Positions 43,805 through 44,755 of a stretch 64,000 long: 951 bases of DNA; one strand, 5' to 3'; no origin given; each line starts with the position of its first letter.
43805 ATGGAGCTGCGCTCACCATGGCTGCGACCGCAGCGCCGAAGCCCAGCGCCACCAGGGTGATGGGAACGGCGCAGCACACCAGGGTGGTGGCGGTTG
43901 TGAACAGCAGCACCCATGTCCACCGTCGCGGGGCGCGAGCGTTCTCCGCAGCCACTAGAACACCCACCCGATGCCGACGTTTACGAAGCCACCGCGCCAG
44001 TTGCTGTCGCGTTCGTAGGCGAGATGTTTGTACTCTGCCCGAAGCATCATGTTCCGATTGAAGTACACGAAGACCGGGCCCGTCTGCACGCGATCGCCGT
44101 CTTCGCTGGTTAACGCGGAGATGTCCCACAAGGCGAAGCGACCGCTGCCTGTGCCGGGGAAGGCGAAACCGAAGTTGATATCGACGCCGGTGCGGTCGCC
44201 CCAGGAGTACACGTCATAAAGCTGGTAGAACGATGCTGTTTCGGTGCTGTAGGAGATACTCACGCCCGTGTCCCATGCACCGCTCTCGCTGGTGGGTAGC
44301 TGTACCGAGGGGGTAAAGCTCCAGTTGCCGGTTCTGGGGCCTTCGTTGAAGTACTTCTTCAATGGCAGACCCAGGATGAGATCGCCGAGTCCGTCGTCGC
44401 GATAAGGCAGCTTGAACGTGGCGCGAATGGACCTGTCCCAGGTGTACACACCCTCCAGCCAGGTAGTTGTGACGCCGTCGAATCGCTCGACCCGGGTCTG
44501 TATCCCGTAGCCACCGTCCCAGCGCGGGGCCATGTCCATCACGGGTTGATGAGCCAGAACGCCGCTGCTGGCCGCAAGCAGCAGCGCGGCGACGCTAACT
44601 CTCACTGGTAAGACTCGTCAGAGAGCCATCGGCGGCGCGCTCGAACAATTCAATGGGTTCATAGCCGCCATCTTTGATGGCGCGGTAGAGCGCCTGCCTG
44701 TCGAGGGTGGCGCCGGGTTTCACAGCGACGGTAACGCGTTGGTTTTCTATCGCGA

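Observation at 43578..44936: Operon merP-like / outer-membrane barrel / merT-like with no merA or merR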

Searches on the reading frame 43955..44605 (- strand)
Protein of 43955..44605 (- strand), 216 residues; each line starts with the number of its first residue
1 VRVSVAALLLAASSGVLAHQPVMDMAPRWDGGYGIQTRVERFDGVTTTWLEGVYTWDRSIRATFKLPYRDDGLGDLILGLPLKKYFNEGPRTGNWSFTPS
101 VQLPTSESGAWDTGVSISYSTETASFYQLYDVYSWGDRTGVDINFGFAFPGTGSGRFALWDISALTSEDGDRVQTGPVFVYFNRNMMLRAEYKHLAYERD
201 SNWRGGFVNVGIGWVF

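Call 3: search_protein_families(library=pfam, proteins=[window:43955-44605:-], max_evalue=0.1)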
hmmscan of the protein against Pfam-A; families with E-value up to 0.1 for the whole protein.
window:43955-44605:- (216 aa): 0 families

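Call 4: search_protein_families(library=ncbifam, proteins=[window:43955-44605:-], max_evalue=0.1)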
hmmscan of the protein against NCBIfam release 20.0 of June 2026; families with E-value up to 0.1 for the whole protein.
window:43955-44605:- (216 aa): 0 families

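Call 17: find_homologous_proteins(query=window:43958-44605:-, max_evalue=0.001)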
Query window:43958-44605:- (216 aa): 435 proteins with E <= 0.001 among 965 candidates; the best 120 are listed.
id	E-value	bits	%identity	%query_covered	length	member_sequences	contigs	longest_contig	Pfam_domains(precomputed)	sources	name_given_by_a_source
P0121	3.8e-112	391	78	97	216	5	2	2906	-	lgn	-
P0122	7.4e-111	387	78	97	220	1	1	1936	-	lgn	-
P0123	1.0e-110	387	79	92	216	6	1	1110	-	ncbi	-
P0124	2.5e-110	385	74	100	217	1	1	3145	-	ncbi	-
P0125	3.8e-110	385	75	94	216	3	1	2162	-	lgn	-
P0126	5.2e-109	381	76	97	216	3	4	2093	-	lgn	-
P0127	8.8e-109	380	74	100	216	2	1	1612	-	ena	-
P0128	1.6e-108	379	74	100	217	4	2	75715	-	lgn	-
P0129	7.8e-108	377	77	92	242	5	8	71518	-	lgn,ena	-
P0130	1.5e-107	376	77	92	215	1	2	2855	-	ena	-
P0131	1.9e-107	376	74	100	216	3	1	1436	-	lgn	-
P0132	2.2e-107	376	73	100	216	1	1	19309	-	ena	-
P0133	3.0e-107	375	75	100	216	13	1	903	-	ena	-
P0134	5.9e-107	374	74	100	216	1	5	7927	-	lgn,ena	-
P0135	1.8e-104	366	73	92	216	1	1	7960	-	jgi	-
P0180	8.7e-89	315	68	90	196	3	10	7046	PF13557.13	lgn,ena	-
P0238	1.6e-48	183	42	98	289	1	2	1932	PF13557.13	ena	-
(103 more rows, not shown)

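Call 20: find_related_loci(query=A2, collection=genome_contigs, flank=8000)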
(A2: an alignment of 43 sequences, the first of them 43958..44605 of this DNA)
Query A2 (216 aa) in genome_contigs; peptide patterns used: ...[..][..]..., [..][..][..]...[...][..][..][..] (x = any residue, [..] = any of these).
204 stretches matched a pattern; 125 encode a relative of the query (tblastn E <= 1e-3); the best 80 are kept; 80 distinct loci.
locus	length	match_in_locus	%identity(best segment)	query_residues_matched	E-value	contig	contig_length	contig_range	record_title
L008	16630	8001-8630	78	7-216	4e-111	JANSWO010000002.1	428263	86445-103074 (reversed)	MAG: Pseudomonadaceae bacterium isolate bin.1 k141_710032_length_428263_cov_152.9448, whole genome shotgun sequence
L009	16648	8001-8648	73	1-216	1e-107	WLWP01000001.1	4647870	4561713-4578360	MAG: Pseudomonadales bacterium isolate MH-Pat-SR_autometa_3-0 NODE_1_length_4647870_cov_14.966289, whole genome shotgun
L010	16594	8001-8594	77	19-216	5e-106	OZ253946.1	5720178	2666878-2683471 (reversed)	MAG: Pseudomonadales bacterium isolate 926f935b-df41-466c-a5c1-31c2d9e2efa3 genome assembly, chromosome: 1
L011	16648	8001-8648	71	1-216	4e-104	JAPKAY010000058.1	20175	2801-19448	MAG: Halioglobus sp. isolate ANT-24 NODE_1387_length_20175_cov_5.998907, whole genome shotgun sequence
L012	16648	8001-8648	70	1-216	4e-103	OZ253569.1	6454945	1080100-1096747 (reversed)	MAG: Halioglobus sp. isolate bb56aa51-f25a-4d13-a50e-7265ea3c6a54 genome assembly, chromosome: 1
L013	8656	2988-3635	69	1-216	3e-102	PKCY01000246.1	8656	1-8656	MAG: Haliea sp. isolate Gammapro11 c_000000005129, whole genome shotgun sequence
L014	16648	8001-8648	67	1-216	9e-101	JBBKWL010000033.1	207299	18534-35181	MAG: Woeseiaceae bacterium isolate metabat_bins.284 k119_3771879, whole genome shotgun sequence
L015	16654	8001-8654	63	1-216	2e-94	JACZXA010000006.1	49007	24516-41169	MAG: Proteobacteria bacterium isolate B22T1B10 B22T1B10_NODE259, whole genome shotgun sequence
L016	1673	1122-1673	76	1-184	2e-94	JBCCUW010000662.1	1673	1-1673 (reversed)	MAG: Pseudomonadota bacterium isolate P01_E01_bin.23 k141_1868409_length_1673_cov_7.0000, whole genome shotgun sequence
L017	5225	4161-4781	65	13-216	1e-84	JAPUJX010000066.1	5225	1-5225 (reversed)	MAG: Gammaproteobacteria bacterium isolate KW1-S15_132 KW1-S15_132_cg66, whole genome shotgun sequence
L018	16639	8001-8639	62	7-216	2e-84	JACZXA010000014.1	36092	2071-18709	MAG: Proteobacteria bacterium isolate B22T1B10 B22T1B10_NODE461, whole genome shotgun sequence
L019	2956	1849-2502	57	1-216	1e-81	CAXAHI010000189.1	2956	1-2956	MAG TPA_asm: uncultured Gammaproteobacteria bacterium isolate ERR3525247_concoct_80 genome assembly, contig: ERZ22156396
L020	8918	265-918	56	1-216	3e-80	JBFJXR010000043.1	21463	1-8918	MAG: Nevskiales bacterium isolate Mix_sand19.2022.05.G.6 k141_4203623_length_21463_cov_30.8821, whole genome shotgun seq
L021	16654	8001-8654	57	1-216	1e-79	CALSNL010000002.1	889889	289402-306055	MAG: uncultured Pseudomonadales bacterium isolate AB_MB238 genome assembly, contig: contig_2526_AB_MB238, whole genome s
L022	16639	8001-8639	54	5-216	1e-77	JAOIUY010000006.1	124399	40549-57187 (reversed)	Pseudomonadales bacterium isolate AM-377-L22 AM-377-L22_NODE_6, whole genome shotgun sequence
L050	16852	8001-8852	42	2-216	1e-57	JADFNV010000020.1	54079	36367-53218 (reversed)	MAG: Proteobacteria bacterium isolate B65T1B8 B65T1B8_NODE787, whole genome shotgun sequence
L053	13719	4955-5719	44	5-198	2e-56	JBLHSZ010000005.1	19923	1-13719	MAG: Rickettsiales bacterium isolate 3300047667_70 Ga0491197_0003587, whole genome shotgun sequence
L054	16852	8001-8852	42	2-216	4e-56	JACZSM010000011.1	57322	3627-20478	MAG: Proteobacteria bacterium isolate B112T1L10 B112T1L10_NODE406, whole genome shotgun sequence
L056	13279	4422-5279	41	2-216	6e-55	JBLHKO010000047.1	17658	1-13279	MAG: Gammaproteobacteria bacterium isolate 3300054698_163 Ga0535670_0005487, whole genome shotgun sequence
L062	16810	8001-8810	42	18-216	6e-53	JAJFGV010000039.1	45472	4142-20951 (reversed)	MAG: Alphaproteobacteria bacterium isolate OFTM68 OFTM68_38, whole genome shotgun sequence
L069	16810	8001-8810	41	18-216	1e-50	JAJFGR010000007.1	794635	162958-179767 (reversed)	MAG: Alphaproteobacteria bacterium isolate OFTM95 OFTM95_6, whole genome shotgun sequence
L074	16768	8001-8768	40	1-216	5e-49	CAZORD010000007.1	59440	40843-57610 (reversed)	MAG TPA_asm: uncultured bacterium isolate SRP092902_co1_399 genome assembly, contig: NODE_451_length_59440_cov_28.904707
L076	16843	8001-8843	40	1-213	1e-48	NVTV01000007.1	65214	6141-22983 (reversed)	MAG: Alphaproteobacteria bacterium isolate NORP106 Contig_source1382A_1172, whole genome shotgun sequence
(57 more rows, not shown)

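Call 26: search_protein_families(library=ncbifam, proteins=[L056:1672-3438:+, L056:364-1662:+, L056:3520-3897:+, L056:5693-7765:+, L076:10029-11681:-, L076:11937-12275:-, L076:12244-12657:-, L076:12674-13087:-, L076:14228-14686:+, L076:9268-9765:-], max_evalue=0.001)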
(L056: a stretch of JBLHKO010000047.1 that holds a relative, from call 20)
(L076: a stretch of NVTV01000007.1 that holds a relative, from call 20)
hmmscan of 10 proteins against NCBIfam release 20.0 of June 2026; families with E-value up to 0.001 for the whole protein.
L056:1672-3438:+ (588 aa): 102 families (the best 25 are shown)
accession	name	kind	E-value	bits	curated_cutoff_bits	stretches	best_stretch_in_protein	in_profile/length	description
TIGR01350.1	lipoamide_DH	equivalog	2.7e-151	504.4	408.8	1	123-573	3-453/461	dihydrolipoyl dehydrogenase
NF003585.0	PRK05249.1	equivalog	2.6e-94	316.4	465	1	121-570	6-453/464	Si-specific NAD(P)(+) transhydrogenase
TIGR02053.1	MerA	equivalog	4.7e-94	316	454.45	1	123-572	2-451/465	mercury(II) reductase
NF004943.0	PRK06292.2-1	equivalog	2.3e-91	306.9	432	1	122-571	4-452/456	dihydrolipoyl dehydrogenase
NF004991.0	PRK06370.1-3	subfamily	1.1e-90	304.6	620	1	102-573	16-486/509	FAD-containing oxidoreductase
NF004776.0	PRK06116.1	equivalog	2.7e-83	280.5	480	1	122-566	5-445/450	glutathione-disulfide reductase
NF004946.0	PRK06292.2-4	subfamily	3.3e-82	276.8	634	1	122-569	4-465/487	dihydrolipoyl dehydrogenase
NF004945.0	PRK06292.2-3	equivalog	1.9e-79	267.7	494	1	123-570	5-448/457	dihydrolipoyl dehydrogenase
NF004992.0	PRK06370.1-4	equivalog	2e-78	263.9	629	1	124-567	7-448/459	FAD-containing oxidoreductase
NF004947.0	PRK06292.2-5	equivalog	1.2e-77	261.8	592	1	123-570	5-454/474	dihydrolipoyl dehydrogenase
NF005884.0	PRK07846.1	equivalog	7.5e-77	258.9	501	1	122-566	4-443/454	mycothione reductase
NF005572.0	PRK07251.1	equivalog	1.3e-73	248.2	537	1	123-568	5-433/438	FAD-containing oxidoreductase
NF010311.1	PRK13748.1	subfamily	2.7e-73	247.7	600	1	67-574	46-548/560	mercury(II) reductase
TIGR01424.1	gluta_reduc_2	equivalog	6.2e-73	245.9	606.05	1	123-567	4-442/446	glutathione-disulfide reductase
NF005883.0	PRK07845.1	equivalog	6.8e-71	239.6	479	1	123-571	4-456/466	NAD(P)H-quinone dehydrogenase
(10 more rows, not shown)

L056:364-1662:+ (432 aa): 22 families
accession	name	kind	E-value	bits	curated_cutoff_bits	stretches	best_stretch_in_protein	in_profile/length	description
TIGR01348.1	PDHac_trf_long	equivalog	1e-172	575.7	552.1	1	2-432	153-587/587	dihydrolipoyllysine-residue acetyltransferase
NF008814.0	PRK11854.1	equivalog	2.6e-158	528.3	722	1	3-432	206-637/637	pyruvate dehydrogenase complex dihydrolipoyllysine-residue acetyltransferase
NF004309.0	PRK05704.1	equivalog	1.2e-79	268.6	449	1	4-432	2-406/408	2-oxoglutarate dehydrogenase complex dihydrolipoyllysine-residue succinyltransferase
TIGR01347.1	sucB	equivalog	1.5e-71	241.8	378.65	1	5-432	1-402/404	dihydrolipoyllysine-residue succinyltransferase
TIGR01349.1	PDHac_trf_mito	equivalog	3.4e-66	224.2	445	1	23-426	19-431/437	pyruvate dehydrogenase complex dihydrolipoamide acetyltransferase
TIGR02927.1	SucB_Actino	equivalog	4.2e-65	220.6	423.45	1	6-422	128-566/579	2-oxoglutarate dehydrogenase, E2 component, dihydrolipoamide succinyltransferase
NF011416.0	PRK14843.1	equivalog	7.5e-52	176.3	429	1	132-424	45-339/347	dihydrolipoamide acetyltransferase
NF008815.0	PRK11857.1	equivalog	9.3e-49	166.5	378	1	135-421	3-296/308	dihydrolipoamide acetyltransferase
NF008907.0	PRK12270.1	equivalog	2.8e-22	78.4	878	1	87-424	65-361/1241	multifunctional oxoglutarate decarboxylase/oxoglutarate dehydrogenase thiamine pyrophosphate-binding subunit/dihydrolipoyllysine-residue suc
NF004547.1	PRK05889.1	equivalog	1.4e-08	34.8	75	1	19-74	12-67/71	biotin/lipoyl-binding carrier protein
NF005117.0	PRK06549.1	equivalog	1.7e-08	35.1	159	1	20-77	72-129/130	acetyl-CoA carboxylase biotin carboxyl carrier protein subunit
NF006079.0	PRK08225.1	equivalog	1.8e-08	34.3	95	1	19-77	11-69/70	acetyl-CoA carboxylase biotin carboxyl carrier protein subunit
NF004173.0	PRK05641.1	equivalog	3e-08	34.4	199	1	20-76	95-151/153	putative acetyl-CoA carboxylase biotin carboxyl carrier protein subunit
NF011457.0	PRK14875.1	equivalog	1.1e-07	31.2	307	1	18-178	18-123/372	acetoin dehydrogenase dihydrolipoyllysine-residue acetyltransferase subunit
NF010643.0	PRK14040.1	subfamily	1.4e-06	27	892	1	19-77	536-594/595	oxaloacetate decarboxylase subunit alpha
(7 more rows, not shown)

L056:3520-3897:+ (125 aa): 0 families

L056:5693-7765:+ (690 aa): 7 families
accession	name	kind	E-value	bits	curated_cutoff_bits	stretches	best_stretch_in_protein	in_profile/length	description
TIGR01480.1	copper_res_A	subfamily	3.8e-124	415.3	478.95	2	38-370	53-391/593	copper resistance system multicopper oxidase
TIGR03388.1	ascorbase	equivalog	8e-41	140.3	614.8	2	31-302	2-267/542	L-ascorbate oxidase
TIGR03389.1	laccase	equivalog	9.9e-39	133.5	558.9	2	29-179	2-158/539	laccase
TIGR03390.1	ascorbOXfungal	equivalog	9.1e-30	103.6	445.35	1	35-307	13-268/538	L-ascorbate oxidase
NF008205.1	PRK10965.1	equivalog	2.1e-24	86.3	525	2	42-151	57-169/529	multicopper oxidase CueO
TIGR02376.1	Cu_nitrite_red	equivalog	1.9e-09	37.3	296.3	1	30-201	27-210/326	copper-containing nitrite reductase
NF008135.0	PRK10883.1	equivalog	2.3e-09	36.3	581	1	49-144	65-158/471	cell division protein FtsP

L076:10029-11681:- (550 aa): 69 families (the best 25 are shown)
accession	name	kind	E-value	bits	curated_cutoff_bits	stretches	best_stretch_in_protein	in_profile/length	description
NF010311.1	PRK13748.1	subfamily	1.5e-254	846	600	1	6-550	3-560/560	mercury(II) reductase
TIGR02053.1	MerA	equivalog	5.5e-165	549.9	454.45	1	89-550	2-465/465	mercury(II) reductase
TIGR01350.1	lipoamide_DH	equivalog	3e-107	359.2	408.8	1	89-536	3-452/461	dihydrolipoyl dehydrogenase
NF004991.0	PRK06370.1-3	subfamily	1.6e-91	307.4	620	1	89-542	37-491/509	FAD-containing oxidoreductase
NF004776.0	PRK06116.1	equivalog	1.5e-85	287.9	480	1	91-516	8-431/450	glutathione-disulfide reductase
NF005883.0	PRK07845.1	equivalog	4.5e-81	273.2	479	1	89-530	4-451/466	NAD(P)H-quinone dehydrogenase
NF004992.0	PRK06370.1-4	equivalog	5.2e-81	272.4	629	1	90-521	7-438/459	FAD-containing oxidoreductase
NF041853.1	hythiocyan_redase_MerA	equivalog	6.6e-80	269.1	650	1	90-531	6-434/440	hypothiocyanous acid reductase MerA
NF003585.0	PRK05249.1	equivalog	1.1e-79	268.3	465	1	90-535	9-454/464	Si-specific NAD(P)(+) transhydrogenase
NF005884.0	PRK07846.1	equivalog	5.5e-77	259.3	501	1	90-520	6-432/454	mycothione reductase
NF040477.1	chlor_oxi_RclA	equivalog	9.1e-76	255.3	740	1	89-531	5-433/441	reactive chlorine resistance oxidoreductase RclA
NF004946.0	PRK06292.2-4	subfamily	4.1e-74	250.1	634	1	90-509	6-440/487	dihydrolipoyl dehydrogenase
NF004943.0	PRK06292.2-1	equivalog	1.1e-73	248.6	432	1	89-538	5-455/456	dihydrolipoyl dehydrogenase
NF004945.0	PRK06292.2-3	equivalog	8.5e-73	245.8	494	1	89-531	5-445/457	dihydrolipoyl dehydrogenase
NF005572.0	PRK07251.1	equivalog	1.2e-72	245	537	1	90-531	6-432/438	FAD-containing oxidoreductase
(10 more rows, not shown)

L076:11937-12275:- (112 aa): 13 families
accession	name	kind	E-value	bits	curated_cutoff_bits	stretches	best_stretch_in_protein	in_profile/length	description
TIGR02052.1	MerP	equivalog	8.9e-31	106.3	92.55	1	20-110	1-92/92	mercury resistance system periplasmic binding protein MerP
NF045683.1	MerT_CopZ_Se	exception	2.6e-21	76.2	375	1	26-109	147-230/235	MerT/CopZ fusion-like heavy metal transport selenoprotein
NF041115.1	UxxU_metal_bind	equivalog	3.8e-12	46.2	95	1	39-106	2-69/74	metal-binding (seleno)protein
NF047957.1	CopZ_AFE_1862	equivalog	4e-10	40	85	1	43-104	1-59/62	CopZ family metallochaperone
NF033556.1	MerTP_fusion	equivalog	4.7e-10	39.4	180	1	38-105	117-184/186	mercuric transport protein MerTP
NF033795.1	chaper_CopZ_Bs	exception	1.5e-09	37.9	91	1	43-104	2-63/66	copper chaperone CopZ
NF033794.2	chaper_CopZ_Eh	exception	6.6e-09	35.8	95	1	44-106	3-65/68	copper chaperone CopZ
NF010311.1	PRK13748.1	subfamily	5.7e-08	32.1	600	1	44-110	2-67/560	mercury(II) reductase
TIGR00003.1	TIGR00003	subfamily_domain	7.1e-08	32.6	62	1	43-104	2-63/66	copper ion binding protein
NF007952.0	PRK10671.1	equivalog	1.3e-07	30.2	1316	1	38-107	100-166/838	copper-exporting P-type ATPase CopA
NF033553.1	MerP_Gpos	exception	3.6e-06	26.8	110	1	36-103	40-108/112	mercury resistance system substrate-binding protein MerP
NF008262.1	PRK11033.1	equivalog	7.3e-05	21.4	1005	1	39-105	39-103/731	zinc/cadmium/mercury/lead-transporting ATPase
NF033775.1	P_type_ZntA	exception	0.00041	18.8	1240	1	41-105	48-110/732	Zn(II)/Cd(II)/Pb(II) translocating P-type ATPase ZntA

L076:12244-12657:- (137 aa): 4 families
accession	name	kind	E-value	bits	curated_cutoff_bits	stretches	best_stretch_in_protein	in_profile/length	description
NF010314.2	PRK13751.2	equivalog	1.6e-33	115.2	150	1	24-136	4-116/116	mercuric ion transporter MerT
NF045683.1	MerT_CopZ_Se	exception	2.3e-27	96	375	1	22-136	8-120/235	MerT/CopZ fusion-like heavy metal transport selenoprotein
NF033556.1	MerTP_fusion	equivalog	1.5e-07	31.2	180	1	34-131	2-99/186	mercuric transport protein MerTP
NF033560.1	merT_RC607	exception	4.6e-05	23.7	130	1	28-91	3-66/97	mercuric transport protein MerT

L076:12674-13087:- (137 aa): 16 families
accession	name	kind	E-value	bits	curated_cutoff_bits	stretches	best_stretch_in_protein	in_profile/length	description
TIGR02051.1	MerR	equivalog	1.8e-47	160.7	150.85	1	6-128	1-124/124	mercury resistance transcriptional regulator MerR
NF010315.0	PRK13752.1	subfamily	4.5e-32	111.1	261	1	6-131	9-135/144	mercury resistance transcriptional regulator MerR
NF007069.0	PRK09514.1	equivalog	8.2e-28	97.1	143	1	7-129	4-131/141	Zn(2+)-responsive transcriptional regulator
TIGR02043.1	ZntR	equivalog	4e-27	94.9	167.95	1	7-128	4-130/131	Zn(2+)-responsive transcriptional regulator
TIGR02044.1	CueR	equivalog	8.1e-27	93.8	147.4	1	7-128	3-126/127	Cu(I)-responsive transcriptional regulator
TIGR02047.1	CadR-PbrR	equivalog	1e-21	77.3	151.45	1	7-128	3-127/127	Cd(II)/Pb(II)-responsive transcriptional regulator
NF007590.0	PRK10227.1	equivalog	3.1e-17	62.9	244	1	6-128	2-126/135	Cu(I)-responsive transcriptional regulator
NF041849.1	trans_regNmlR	equivalog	1.9e-11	44.1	175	1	7-110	3-109/117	stress response transcriptional regulator NmlR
TIGR01950.1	SoxR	equivalog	4.7e-10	39.4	116.9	1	6-113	3-112/142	redox-sensitive transcriptional activator SoxR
NF053782.1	ChlnTransRegdde3219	equivalog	5.6e-10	39.2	450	1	3-101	6-97/278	choline utilization transcriptional activator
NF047375.1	HeatShock_HspR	equivalog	2.8e-09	36.9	105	1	6-76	5-75/92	heat shock protein transcriptional repressor HspR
NF047377.1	heat_HspR_dupli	exception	1e-08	34.9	300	1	7-99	8-99/214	heat shock protein transcriptional repressor HspR, fused homodimer type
TIGR02054.1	MerD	equivalog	1.8e-07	31.7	103.65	1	4-109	4-109/120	mercuric resistance transcriptional repressor MerD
NF011617.0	PRK15043.1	equivalog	6.5e-06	25.6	417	1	5-107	4-105/243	HTH-type transcriptional regulator MlrA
NF050798.1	TF_FtsR_Actino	equivalog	7.3e-05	23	150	1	17-58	18-58/223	transcriptional regulator FtsR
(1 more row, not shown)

L076:14228-14686:+ (152 aa): 14 families
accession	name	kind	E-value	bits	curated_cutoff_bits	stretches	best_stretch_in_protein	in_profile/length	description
TIGR02051.1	MerR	equivalog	2.6e-31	108.4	150.85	1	25-149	1-124/124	mercury resistance transcriptional regulator MerR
TIGR02044.1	CueR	equivalog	2e-30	105.4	147.4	1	24-149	1-126/127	Cu(I)-responsive transcriptional regulator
TIGR02047.1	CadR-PbrR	equivalog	1.4e-26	93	151.45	1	24-148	1-126/127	Cd(II)/Pb(II)-responsive transcriptional regulator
NF007069.0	PRK09514.1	equivalog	3.1e-23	82.3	143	1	24-149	2-130/141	Zn(2+)-responsive transcriptional regulator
TIGR02043.1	ZntR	equivalog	5.1e-21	75.2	167.95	1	24-148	2-129/131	Zn(2+)-responsive transcriptional regulator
NF007590.0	PRK10227.1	equivalog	3.2e-19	69.3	244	1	24-149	1-126/135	Cu(I)-responsive transcriptional regulator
NF010315.0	PRK13752.1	subfamily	1.1e-17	64.5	261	1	21-149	5-132/144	mercury resistance transcriptional regulator MerR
NF041849.1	trans_regNmlR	equivalog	2.1e-14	53.6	175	1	24-122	1-99/117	stress response transcriptional regulator NmlR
TIGR01950.1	SoxR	equivalog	8.4e-10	38.6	116.9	1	24-145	2-122/142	redox-sensitive transcriptional activator SoxR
NF047375.1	HeatShock_HspR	equivalog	1.4e-08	34.6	105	1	25-97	5-77/92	heat shock protein transcriptional repressor HspR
NF053740.1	TransRegTnrAGPos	equivalog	1e-07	32.1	140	1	21-107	10-95/108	hypothetical protein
NF052513.1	TransRegCarH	equivalog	1.5e-05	24.4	400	1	25-76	8-59/274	HTH-type transcriptional repressor CarH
NF050798.1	TF_FtsR_Actino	equivalog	4.5e-05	23.7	150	1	35-130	17-116/223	transcriptional regulator FtsR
NF047377.1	heat_HspR_dupli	exception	0.00019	21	300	1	34-89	16-71/214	heat shock protein transcriptional repressor HspR, fused homodimer type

L076:9268-9765:- (165 aa): 11 families
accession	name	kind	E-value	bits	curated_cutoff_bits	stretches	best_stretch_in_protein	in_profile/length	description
TIGR00914.1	2A0601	subfamily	3.6e-44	150.8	701.45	1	1-154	894-1036/1051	CusA/CzcA family heavy metal efflux RND transporter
NF033617.1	RND_permease_2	subfamily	1.1e-21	76.6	1250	1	9-154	873-1007/1009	multidrug efflux RND transporter permease subunit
NF007133.0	PRK09579.1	equivalog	2.2e-14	52.1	1763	1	5-154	864-1002/1017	multidrug efflux RND transporter permease subunit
NF000282.2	RND_permease_1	subfamily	1.5e-13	49.6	1250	1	14-154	899-1027/1029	multidrug efflux RND transporter permease subunit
NF007798.0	PRK10503.1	equivalog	1.6e-13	49.2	1584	1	12-156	891-1024/1040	MdtB/MuxB family multidrug efflux RND transporter permease subunit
NF007905.0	PRK10614.1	equivalog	8.7e-13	46.8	1774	1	13-159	878-1013/1025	multidrug efflux RND transporter permease subunit MdtC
TIGR00915.1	2A0602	subfamily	9.5e-12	43.6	940.35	1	13-158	898-1032/1050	efflux RND transporter permease subunit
NF000037.1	RND_perm_OqxB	exception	3.1e-10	38.5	2200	1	13-159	905-1039/1050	multidrug efflux RND transporter permease subunit OqxB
NF007842.1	PRK10555.1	equivalog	1.5e-08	33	1854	1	15-152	899-1024/1036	multidrug efflux RND transporter permease AcrD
NF007131.0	PRK09577.1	equivalog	5.6e-07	27.6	1768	1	84-153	952-1021/1045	multidrug efflux RND transporter permease subunit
NF011706.2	PRK15127.1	equivalog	2.1e-06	25.9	2150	1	83-156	958-1031/1049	multidrug efflux RND transporter permease subunit AcrB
